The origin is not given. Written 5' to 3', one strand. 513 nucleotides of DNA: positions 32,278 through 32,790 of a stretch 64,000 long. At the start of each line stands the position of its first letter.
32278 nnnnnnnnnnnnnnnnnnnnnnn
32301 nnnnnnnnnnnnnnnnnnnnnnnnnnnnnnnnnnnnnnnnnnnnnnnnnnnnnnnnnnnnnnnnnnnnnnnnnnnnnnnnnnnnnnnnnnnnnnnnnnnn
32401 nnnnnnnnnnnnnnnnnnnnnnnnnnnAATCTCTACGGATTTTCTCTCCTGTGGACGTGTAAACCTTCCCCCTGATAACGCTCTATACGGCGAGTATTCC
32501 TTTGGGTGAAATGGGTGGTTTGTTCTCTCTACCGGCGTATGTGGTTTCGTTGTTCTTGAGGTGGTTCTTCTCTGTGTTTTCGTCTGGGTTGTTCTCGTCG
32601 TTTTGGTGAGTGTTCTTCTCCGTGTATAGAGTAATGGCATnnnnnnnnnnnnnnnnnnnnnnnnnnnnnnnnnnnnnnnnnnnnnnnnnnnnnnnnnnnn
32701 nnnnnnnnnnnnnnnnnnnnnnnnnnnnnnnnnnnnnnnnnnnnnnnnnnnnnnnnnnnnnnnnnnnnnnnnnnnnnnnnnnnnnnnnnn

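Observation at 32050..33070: Repeat-dense 1-kb non-coding region driven by an early motif, candidate long non-coding RNA or second origin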

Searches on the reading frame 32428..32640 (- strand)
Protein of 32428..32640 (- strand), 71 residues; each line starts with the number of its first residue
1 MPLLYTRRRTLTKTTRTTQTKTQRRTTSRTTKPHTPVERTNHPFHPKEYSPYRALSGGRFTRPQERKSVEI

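Call 85: search_protein_families(library=pfam, proteins=[window:32428-32640:-], max_evalue=1)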
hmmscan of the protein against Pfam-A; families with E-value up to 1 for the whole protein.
window:32428-32640:- (71 aa): 0 families

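Call 86: search_protein_families(library=phrogs, proteins=[window:32428-32640:-], max_evalue=1)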
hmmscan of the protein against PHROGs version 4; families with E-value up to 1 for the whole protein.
window:32428-32640:- (71 aa): 0 families
